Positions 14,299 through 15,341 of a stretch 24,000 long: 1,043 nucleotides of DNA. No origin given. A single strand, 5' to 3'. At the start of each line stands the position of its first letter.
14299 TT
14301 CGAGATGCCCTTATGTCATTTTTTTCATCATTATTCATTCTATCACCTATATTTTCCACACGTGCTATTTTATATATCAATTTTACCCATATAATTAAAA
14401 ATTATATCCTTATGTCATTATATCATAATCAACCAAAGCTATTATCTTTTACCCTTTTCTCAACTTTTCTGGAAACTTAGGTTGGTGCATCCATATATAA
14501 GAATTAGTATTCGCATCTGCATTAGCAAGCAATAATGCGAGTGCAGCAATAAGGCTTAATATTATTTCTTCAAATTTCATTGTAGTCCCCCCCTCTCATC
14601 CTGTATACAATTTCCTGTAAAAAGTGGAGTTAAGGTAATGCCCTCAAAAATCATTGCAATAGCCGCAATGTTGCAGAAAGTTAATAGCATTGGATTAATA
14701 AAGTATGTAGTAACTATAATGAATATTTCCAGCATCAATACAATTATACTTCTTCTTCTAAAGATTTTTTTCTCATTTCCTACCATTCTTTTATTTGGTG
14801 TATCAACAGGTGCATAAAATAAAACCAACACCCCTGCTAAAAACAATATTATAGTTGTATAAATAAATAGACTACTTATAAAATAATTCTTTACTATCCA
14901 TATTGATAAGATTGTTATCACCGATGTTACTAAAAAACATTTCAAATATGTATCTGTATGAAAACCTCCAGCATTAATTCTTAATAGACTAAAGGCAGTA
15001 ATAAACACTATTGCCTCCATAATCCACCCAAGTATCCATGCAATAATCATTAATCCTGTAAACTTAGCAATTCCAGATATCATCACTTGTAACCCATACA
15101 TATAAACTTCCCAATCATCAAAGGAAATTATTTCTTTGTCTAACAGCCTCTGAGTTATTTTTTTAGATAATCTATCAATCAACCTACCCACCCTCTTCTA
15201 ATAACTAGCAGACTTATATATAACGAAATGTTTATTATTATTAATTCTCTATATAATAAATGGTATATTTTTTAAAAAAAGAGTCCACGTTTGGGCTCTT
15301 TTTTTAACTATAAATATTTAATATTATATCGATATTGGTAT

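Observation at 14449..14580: Hidden 43-codon agrD whose predicted ring residue is Ser, not Cys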

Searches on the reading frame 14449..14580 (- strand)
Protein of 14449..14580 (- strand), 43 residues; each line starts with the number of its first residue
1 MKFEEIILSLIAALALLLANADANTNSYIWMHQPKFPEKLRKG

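Call 5: search_protein_families(library=pfam, proteins=[window:14449-14580:-], max_evalue=1)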
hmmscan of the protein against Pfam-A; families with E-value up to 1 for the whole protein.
window:14449-14580:- (43 aa): 1 family
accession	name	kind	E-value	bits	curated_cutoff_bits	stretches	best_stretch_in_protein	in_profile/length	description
PF06374.16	NDUF_C2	-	0.066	13.9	24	1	17-42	71-96/109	NADH-ubiquinone oxidoreductase subunit b14.5b (NDUFC2)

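Call 6: search_protein_families(library=ncbifam, proteins=[window:14449-14580:-], max_evalue=1)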
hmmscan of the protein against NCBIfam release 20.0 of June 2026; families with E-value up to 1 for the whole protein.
window:14449-14580:- (43 aa): 1 family
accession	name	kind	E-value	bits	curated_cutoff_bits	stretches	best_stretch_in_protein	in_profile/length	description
TIGR04223.1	quorum_AgrD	subfamily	1.9e-12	47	19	1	7-42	3-38/38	AgrD family cyclic lactone autoinducer peptide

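Call 7: find_homologous_proteins(query=window:14452-14580:-, max_evalue=1)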
Query seq(43 aa) (43 aa): 1 proteins with E <= 1 among 1 candidates.
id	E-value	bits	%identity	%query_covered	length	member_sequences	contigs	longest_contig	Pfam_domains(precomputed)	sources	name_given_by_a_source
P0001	3.9e-20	86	100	100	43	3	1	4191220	-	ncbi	-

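Call 21: search_protein_representatives(protein=window:14449-14580:-)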
Query: 43 residues. Proteins with E-value up to 0.001 (for the whole library): 7; up to 1e-10: 2; up to 1e-30: 0. The best 7 are listed.
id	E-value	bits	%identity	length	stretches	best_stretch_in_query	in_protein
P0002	1.1e-14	68.0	-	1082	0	-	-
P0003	4.1e-11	57.1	64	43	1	1-42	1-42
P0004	2.5e-05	39.4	54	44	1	4-42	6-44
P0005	1.4e-04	37.1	58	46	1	5-42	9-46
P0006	2.1e-04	36.6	56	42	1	7-42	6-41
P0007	9.0e-04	34.7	47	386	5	16-31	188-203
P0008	9.4e-04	34.6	42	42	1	3-42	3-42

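Call 24: find_homologous_proteins(query=A1, max_evalue=0.1)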
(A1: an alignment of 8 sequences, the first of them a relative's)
Query A1 (8 sequences) (43 aa, profile of the alignment): 32 proteins with E <= 0.1 among 79 candidates.
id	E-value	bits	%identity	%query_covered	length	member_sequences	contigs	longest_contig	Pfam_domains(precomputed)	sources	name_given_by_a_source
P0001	9.6e-23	98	100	100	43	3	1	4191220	-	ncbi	-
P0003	5.2e-21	92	64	98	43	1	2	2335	-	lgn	-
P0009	1.8e-20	90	67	98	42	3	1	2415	-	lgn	-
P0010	2.8e-19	87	67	98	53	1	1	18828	-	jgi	-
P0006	1.1e-18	85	56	84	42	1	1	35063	-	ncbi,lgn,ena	ncbi:cyclic lactone autoinducer peptide [Dethiothermospora halolimnae]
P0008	2.7e-18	83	43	98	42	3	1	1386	-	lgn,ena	-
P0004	3.5e-18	83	55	98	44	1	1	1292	-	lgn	-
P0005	1.1e-17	81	57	98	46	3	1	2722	-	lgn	-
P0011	2.2e-17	81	64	98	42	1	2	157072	-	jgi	jgi:cyclic lactone autoinducer peptide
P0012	4.2e-17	80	60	98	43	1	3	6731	-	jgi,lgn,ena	-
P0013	1.3e-16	78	62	98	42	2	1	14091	-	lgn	-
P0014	2.4e-16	77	60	98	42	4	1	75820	-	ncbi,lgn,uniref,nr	ncbi:cyclic lactone autoinducer peptide [Maledivibacter halophilus]|uniref:Cyclic lactone autoinduce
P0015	8.5e-16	75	62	98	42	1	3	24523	-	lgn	-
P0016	1.8e-15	74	55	98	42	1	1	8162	-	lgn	-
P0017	1.0e-14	72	55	98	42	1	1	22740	-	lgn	-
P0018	1.5e-14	71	55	98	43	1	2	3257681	-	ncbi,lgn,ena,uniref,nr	ncbi:cyclic lactone autoinducer peptide [Serpentinicella alkaliphila]|uniref:Cyclic lactone autoindu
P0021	6.7e-14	69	36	98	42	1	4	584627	-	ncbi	ncbi:MAG: cyclic lactone autoinducer peptide [Alkaliphilus sp.]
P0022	8.5e-14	69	52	98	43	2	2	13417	-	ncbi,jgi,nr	ncbi:MAG: hypothetical protein K0Q99_1212 [Clostridia bacterium]|jgi:cyclic lactone autoinducer pept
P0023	5.2e-13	66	57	98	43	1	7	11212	-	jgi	jgi:cyclic lactone autoinducer peptide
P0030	1.0e-5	43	39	95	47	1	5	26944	-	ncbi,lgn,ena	-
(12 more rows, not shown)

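Call 27: list_cluster_members(proteins=[P0001, P0011, P0014, P0018, P0021, P0006, P0022, P0030])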
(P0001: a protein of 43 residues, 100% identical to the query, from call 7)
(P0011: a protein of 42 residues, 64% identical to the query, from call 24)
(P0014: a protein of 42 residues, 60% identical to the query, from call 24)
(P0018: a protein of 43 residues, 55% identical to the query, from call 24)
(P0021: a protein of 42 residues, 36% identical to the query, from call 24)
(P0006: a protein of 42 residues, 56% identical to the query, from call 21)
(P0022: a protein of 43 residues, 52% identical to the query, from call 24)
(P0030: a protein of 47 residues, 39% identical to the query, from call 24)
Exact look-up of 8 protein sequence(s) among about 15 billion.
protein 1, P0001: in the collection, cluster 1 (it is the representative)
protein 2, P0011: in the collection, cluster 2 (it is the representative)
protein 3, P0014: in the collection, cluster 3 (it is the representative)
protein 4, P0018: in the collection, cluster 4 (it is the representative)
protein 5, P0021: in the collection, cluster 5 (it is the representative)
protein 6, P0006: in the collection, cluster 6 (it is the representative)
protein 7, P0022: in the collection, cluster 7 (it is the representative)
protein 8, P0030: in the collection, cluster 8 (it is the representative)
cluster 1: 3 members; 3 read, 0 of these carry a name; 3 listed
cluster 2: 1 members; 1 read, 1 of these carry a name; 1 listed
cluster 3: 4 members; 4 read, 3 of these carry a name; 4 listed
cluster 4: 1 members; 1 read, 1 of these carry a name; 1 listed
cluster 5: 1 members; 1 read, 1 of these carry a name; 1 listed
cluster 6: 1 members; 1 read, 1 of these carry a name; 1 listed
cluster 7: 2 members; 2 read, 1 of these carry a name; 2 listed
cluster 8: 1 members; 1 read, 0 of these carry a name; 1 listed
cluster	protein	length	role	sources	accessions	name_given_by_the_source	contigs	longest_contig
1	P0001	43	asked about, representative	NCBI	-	-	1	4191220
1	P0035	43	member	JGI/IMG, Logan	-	-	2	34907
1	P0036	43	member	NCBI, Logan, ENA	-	-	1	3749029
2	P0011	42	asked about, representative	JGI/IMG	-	cyclic lactone autoinducer peptide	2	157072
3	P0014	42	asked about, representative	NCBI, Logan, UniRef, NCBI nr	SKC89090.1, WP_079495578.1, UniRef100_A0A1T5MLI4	cyclic lactone autoinducer peptide [Maledivibacter halophilus] | Cyclic lactone autoinducer peptide n=1 Tax=Maledivibacter halophilus TaxID=36842 ...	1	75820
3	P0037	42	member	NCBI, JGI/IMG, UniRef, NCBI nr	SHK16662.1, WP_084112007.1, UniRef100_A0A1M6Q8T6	cyclic lactone autoinducer peptide [Paramaledivibacter caminithermalis] | cyclic lactone autoinducer peptide | Cyclic lactone autoinducer peptide n=1 Tax=Paramaledivibacter caminithermalis (strain DSM ...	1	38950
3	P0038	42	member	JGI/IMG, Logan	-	cyclic lactone autoinducer peptide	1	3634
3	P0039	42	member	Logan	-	-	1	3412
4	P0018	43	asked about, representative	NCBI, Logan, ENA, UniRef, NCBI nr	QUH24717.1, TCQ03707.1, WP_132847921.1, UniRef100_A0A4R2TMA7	cyclic lactone autoinducer peptide [Serpentinicella alkaliphila] | Cyclic lactone autoinducer peptide n=1 Tax=Serpentinicella alkaliphila TaxID=1734049 ...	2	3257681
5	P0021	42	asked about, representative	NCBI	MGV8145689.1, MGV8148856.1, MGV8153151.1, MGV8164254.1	MAG: cyclic lactone autoinducer peptide [Alkaliphilus sp.]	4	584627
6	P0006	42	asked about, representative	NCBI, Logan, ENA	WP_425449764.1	cyclic lactone autoinducer peptide [Dethiothermospora halolimnae]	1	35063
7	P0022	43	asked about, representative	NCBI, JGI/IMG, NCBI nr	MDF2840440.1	MAG: hypothetical protein K0Q99_1212 [Clostridia bacterium] | cyclic lactone autoinducer peptide | hypothetical protein [Clostridia bacterium]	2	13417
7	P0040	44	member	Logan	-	-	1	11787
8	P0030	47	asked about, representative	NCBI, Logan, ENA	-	-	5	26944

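Call 28: find_encoding_contigs(protein=P0011, flank=6000, max_places=2)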
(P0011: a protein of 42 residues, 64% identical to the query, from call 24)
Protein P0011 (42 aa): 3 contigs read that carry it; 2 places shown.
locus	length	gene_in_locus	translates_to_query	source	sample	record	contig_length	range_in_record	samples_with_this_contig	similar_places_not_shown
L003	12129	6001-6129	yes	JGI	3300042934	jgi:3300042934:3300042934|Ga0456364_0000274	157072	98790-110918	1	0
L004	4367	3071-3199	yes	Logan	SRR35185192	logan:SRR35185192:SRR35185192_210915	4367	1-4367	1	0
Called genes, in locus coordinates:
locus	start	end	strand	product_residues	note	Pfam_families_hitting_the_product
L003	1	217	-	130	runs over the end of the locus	-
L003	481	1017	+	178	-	PF11518:DUF3221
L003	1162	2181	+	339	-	PF11553:DUF3231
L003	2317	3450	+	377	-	PF13485:Peptidase_MA_2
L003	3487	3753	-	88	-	-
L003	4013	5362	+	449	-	PF14689:SPOB_a, PF02518:HATPase_c (weak), PF14501:HATPase_c_5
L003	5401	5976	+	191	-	PF04647:AgrB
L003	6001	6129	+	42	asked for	-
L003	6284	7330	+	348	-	PF01070:FMN_dh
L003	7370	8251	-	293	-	PF00126:HTH_1, PF03466:LysR_substrate, PF12849:PBP_like_2 (weak)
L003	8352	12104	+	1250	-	PF18072:FGAR-AT_linker (weak), PF02769:AIRS_C, PF13507:GATase_5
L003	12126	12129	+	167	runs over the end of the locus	PF00731:AIRC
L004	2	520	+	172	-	?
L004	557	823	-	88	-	-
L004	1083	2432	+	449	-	PF14689:SPOB_a, PF02518:HATPase_c (weak), PF14501:HATPase_c_5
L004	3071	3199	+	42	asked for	-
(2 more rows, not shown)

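Call 29: find_encoding_contigs(protein=P0023, flank=6000, max_places=2)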
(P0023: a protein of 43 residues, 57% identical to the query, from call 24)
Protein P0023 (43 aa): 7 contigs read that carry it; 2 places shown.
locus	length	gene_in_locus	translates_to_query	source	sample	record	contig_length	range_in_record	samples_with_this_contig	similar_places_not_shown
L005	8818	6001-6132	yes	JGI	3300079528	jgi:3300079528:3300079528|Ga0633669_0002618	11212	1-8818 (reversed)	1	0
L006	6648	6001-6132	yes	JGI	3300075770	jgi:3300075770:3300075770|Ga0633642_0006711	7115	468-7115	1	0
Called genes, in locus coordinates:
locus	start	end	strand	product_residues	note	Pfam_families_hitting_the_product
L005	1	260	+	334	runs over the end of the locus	PF11553:DUF3231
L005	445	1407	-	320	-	-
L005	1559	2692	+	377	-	PF13485:Peptidase_MA_2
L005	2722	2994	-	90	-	-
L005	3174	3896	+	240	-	PF00072:Response_reg, PF04397:LytTR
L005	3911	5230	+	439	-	PF14689:SPOB_a, PF02518:HATPase_c (weak), PF14501:HATPase_c_5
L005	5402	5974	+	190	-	PF04647:AgrB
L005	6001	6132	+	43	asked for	-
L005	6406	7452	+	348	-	PF01070:FMN_dh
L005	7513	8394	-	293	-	PF00126:HTH_1, PF03466:LysR_substrate, PF12849:PBP_like_2 (weak)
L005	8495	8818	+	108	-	?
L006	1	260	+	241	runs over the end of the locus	?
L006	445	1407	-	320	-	-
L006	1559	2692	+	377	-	PF13485:Peptidase_MA_2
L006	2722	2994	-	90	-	-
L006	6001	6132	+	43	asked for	-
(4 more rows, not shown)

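Call 30: find_encoding_contigs(protein=P0014, flank=6000, max_places=2)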
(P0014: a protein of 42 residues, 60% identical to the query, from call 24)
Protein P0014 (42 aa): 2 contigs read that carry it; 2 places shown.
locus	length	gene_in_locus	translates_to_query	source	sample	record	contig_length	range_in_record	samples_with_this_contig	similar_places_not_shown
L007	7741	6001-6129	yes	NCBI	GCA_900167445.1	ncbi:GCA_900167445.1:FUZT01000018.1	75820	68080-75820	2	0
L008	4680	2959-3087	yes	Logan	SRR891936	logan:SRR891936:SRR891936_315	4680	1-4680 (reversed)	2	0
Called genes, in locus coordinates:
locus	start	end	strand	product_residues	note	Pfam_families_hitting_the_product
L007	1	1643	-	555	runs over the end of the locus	PF00496:SBP_bac_5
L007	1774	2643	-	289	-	PF01418:HTH_6, PF01380:SIS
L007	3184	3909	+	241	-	PF00072:Response_reg, PF04397:LytTR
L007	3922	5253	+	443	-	PF14689:SPOB_a, PF02518:HATPase_c, PF14501:HATPase_c_5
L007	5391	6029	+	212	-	PF04647:AgrB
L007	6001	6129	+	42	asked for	-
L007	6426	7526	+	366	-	PF12385:Peptidase_C70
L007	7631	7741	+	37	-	?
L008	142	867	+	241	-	PF00072:Response_reg, PF04397:LytTR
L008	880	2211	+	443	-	PF14689:SPOB_a, PF02518:HATPase_c, PF14501:HATPase_c_5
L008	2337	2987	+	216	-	PF04647:AgrB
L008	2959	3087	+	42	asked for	-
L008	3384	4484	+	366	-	PF12385:Peptidase_C70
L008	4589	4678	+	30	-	?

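Call 43: find_encoding_contigs(protein=P0022, flank=5000, max_places=1)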
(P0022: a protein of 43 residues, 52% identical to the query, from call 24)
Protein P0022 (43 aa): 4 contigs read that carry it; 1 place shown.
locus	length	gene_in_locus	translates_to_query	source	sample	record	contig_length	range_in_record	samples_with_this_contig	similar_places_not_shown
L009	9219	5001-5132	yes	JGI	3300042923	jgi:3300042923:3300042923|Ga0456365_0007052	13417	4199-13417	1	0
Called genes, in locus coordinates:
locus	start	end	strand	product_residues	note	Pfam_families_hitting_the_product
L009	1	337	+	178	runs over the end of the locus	PF11518:DUF3221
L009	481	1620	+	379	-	PF13485:Peptidase_MA_2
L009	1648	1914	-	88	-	-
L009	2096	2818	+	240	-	PF00072:Response_reg, PF04397:LytTR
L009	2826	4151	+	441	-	PF14689:SPOB_a, PF02518:HATPase_c (weak), PF14501:HATPase_c_5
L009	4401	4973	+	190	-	PF04647:AgrB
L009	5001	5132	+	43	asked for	-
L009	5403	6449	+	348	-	PF01070:FMN_dh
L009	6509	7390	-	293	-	PF00126:HTH_1, PF03466:LysR_substrate, PF12849:PBP_like_2 (weak)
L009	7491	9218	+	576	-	?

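Call 44: find_encoding_contigs(protein=P0015, flank=5000, max_places=1)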
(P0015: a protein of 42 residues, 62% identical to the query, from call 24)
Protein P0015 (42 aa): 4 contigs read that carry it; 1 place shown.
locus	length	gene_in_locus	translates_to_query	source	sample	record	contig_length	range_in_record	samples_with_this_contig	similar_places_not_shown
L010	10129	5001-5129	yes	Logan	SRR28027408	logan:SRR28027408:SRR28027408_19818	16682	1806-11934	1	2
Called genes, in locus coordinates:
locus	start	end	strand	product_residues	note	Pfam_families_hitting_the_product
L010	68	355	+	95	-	PF09553:RE_Eco47II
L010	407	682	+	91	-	PF07929:PRiA4_ORF3 (weak)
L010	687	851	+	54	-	-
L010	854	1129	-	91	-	-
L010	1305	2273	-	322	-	-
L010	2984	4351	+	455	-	PF14689:SPOB_a, PF02518:HATPase_c (weak), PF14501:HATPase_c_5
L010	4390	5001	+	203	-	PF04647:AgrB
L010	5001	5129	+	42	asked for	-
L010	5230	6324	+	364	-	PF01070:FMN_dh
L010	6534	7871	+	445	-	PF02844:GARS_N, PF01071:GARS_A, PF02843:GARS_C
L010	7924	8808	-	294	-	PF00126:HTH_1, PF03466:LysR_substrate, PF12849:PBP_like_2 (weak)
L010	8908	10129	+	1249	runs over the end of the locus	PF18072:FGAR-AT_linker (weak), PF02769:AIRS_C, PF13507:GATase_5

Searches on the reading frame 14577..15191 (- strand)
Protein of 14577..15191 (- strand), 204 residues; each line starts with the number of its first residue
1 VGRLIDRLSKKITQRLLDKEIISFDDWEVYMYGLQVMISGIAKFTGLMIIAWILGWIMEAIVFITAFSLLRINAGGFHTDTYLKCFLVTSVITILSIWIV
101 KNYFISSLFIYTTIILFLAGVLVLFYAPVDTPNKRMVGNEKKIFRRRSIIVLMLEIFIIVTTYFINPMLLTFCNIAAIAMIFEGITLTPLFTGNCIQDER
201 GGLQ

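Call 5: search_protein_families(library=pfam, proteins=[window:14577-15191:-], max_evalue=1)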
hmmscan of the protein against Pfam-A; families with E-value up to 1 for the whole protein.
window:14577-15191:- (204 aa): 2 families
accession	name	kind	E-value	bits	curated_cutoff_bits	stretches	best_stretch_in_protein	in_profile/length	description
PF04647.20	AgrB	-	1.9e-38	132.1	23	1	9-185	1-183/185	Accessory gene regulator B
PF07690.21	MFS_1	-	0.34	10.2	33.4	0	90-189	134-226/347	Major Facilitator Superfamily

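Call 6: search_protein_families(library=ncbifam, proteins=[window:14577-15191:-], max_evalue=1)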
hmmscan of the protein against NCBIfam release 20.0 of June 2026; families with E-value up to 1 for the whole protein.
window:14577-15191:- (204 aa): 1 family
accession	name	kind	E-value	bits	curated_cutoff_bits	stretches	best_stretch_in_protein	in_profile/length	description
NF002210.0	PRK01100.1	equivalog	3e-17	63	282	1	4-190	10-190/210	accessory gene regulator ArgB-like protein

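Call 8: find_related_loci(query=window:14577-15191:-, collection=genome_contigs, flank=4000)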
Query window:14577-15191:- (204 aa) in genome_contigs; peptide patterns used: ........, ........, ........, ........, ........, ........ (x = any residue, [..] = any of these).
43 stretches matched a pattern; 2 encode a relative of the query (tblastn E <= 1e-3); 2 distinct loci.
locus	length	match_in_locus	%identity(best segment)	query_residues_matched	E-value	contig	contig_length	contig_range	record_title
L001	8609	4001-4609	92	1-203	6e-124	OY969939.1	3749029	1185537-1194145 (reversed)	MAG: uncultured Eubacteriales bacterium isolate MFD03899.bin.2.43 genome assembly, chromosome: 1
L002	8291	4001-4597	77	3-201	5e-102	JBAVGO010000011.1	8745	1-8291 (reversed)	MAG: Lutisporaceae bacterium isolate MFD06945_ilm_asm_bin8 k127_17833, whole genome shotgun sequence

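Call 32: search_solved_structures(query=window:14577-15191:-, max_evalue=1, show_alignments=2)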
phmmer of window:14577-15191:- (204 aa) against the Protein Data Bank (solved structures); distinct sequences matched with E-value up to 1: 0.
